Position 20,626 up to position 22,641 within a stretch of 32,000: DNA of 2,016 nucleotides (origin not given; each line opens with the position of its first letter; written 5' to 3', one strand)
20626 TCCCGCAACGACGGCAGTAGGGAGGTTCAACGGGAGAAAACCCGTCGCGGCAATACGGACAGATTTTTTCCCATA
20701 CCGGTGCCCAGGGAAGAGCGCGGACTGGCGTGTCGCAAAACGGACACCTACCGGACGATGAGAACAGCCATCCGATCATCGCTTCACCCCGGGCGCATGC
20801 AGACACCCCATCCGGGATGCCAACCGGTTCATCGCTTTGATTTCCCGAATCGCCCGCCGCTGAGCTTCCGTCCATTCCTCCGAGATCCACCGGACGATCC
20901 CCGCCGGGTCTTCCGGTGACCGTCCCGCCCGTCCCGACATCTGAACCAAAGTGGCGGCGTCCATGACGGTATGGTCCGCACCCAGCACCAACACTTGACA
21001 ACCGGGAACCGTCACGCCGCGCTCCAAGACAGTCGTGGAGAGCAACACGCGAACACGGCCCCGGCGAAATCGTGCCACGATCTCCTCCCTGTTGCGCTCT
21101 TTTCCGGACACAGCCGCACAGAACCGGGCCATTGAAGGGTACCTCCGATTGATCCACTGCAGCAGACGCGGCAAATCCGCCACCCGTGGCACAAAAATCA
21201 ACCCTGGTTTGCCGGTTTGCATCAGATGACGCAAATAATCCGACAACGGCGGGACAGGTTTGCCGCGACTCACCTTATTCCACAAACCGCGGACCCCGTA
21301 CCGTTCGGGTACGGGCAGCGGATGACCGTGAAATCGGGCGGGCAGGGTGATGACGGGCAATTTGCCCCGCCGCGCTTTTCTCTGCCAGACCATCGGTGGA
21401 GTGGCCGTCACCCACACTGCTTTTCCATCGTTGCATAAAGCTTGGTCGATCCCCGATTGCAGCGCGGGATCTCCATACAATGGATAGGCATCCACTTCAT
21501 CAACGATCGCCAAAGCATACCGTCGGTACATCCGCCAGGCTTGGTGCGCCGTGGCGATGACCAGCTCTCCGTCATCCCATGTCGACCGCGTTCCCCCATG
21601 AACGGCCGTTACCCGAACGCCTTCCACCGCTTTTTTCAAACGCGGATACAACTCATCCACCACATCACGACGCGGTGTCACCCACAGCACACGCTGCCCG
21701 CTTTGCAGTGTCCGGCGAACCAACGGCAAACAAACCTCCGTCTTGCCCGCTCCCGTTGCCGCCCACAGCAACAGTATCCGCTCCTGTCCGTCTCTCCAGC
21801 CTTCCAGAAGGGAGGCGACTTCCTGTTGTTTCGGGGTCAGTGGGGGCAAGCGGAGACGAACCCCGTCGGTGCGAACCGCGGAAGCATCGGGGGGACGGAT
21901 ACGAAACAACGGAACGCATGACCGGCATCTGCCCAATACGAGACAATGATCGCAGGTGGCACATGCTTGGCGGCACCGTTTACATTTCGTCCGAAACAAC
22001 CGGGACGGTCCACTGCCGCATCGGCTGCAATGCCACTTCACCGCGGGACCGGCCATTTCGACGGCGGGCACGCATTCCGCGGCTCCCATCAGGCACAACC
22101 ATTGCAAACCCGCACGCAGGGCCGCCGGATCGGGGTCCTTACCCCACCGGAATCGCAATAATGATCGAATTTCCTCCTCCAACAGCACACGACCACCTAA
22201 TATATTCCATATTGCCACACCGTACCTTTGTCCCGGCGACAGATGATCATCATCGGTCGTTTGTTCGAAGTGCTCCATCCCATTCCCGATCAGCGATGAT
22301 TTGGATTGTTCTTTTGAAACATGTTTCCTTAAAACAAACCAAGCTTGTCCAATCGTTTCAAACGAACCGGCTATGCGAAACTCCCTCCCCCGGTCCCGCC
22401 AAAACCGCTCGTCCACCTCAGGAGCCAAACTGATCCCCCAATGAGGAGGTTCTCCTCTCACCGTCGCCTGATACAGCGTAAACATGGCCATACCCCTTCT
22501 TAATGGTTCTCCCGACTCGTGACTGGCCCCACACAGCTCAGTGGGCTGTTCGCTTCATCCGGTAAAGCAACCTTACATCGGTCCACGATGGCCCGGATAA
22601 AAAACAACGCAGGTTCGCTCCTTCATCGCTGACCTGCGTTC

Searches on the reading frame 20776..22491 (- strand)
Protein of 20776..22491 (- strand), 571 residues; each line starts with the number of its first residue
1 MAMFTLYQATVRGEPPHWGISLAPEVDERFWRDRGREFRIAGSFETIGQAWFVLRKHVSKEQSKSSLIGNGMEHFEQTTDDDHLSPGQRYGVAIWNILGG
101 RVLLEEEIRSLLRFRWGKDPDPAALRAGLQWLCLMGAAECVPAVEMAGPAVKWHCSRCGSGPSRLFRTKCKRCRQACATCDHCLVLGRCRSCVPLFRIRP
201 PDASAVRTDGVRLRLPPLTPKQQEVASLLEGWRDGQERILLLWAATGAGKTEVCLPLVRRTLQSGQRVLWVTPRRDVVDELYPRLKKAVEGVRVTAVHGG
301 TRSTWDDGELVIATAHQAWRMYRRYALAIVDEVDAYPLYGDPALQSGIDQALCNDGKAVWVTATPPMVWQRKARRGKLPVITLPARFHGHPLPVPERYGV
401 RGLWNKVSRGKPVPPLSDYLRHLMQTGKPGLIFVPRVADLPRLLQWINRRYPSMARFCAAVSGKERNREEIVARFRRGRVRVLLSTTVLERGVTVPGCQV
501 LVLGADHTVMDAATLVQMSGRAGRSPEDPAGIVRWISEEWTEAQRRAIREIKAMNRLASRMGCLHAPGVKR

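Call 12: search_protein_families(library=pfam, max_evalue=1, proteins=[window:20776-22491:-])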
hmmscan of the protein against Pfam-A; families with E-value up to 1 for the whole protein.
window:20776-22491:- (571 aa): 15 families
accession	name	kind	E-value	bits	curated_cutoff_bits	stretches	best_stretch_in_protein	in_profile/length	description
PF00271.37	Helicase_C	-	7.5e-17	62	23.5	1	419-524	5-108/110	Helicase conserved C-terminal domain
PF00270.35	DEAD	-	3.2e-10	40.4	26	1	219-366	1-161/167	DEAD/DEAH box helicase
PF04851.21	ResIII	-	3.4e-10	40.5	22.5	1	218-321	4-113/164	Type III restriction enzyme, res subunit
PF13401.12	AAA_22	-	6.4e-06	27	27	1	235-336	3-96/130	AAA domain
PF07652.20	Flavi_DEAD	-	9.2e-05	22.9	21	1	240-366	7-137/148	Flavivirus DEAD domain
PF13481.12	AAA_25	-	0.0002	21.5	27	1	221-274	18-68/195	AAA domain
PF13245.12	AAA_19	-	0.0027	18.3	25.1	1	236-334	10-100/134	AAA domain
PF25199.1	nSTAND_NTPase5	-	0.0041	17.4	34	1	220-277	24-82/145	Novel STAND NTPase 5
PF13238.12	AAA_18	-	0.038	14.9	29.4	1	245-377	6-113/128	AAA domain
PF12340.13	DUF3638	-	0.05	13.3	31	1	220-289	25-92/225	Protein of unknown function (DUF3638)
PF13191.12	AAA_16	-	0.054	14.4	32.6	1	223-268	10-55/167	AAA ATPase domain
PF13604.12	AAA_30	-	0.11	12.7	27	1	235-332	16-96/191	AAA domain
PF16751.10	RsdA_SigD_bd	-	0.17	12.6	26.7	1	219-234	25-40/46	Anti-sigma-D factor RsdA to sigma factor binding region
PF13086.12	AAA_11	-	0.25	11.5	27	1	237-291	17-83/257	AAA domain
PF01637.24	ATPase_2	-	0.28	11.4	33.2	1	223-287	6-72/225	ATPase domain predominantly from Archaea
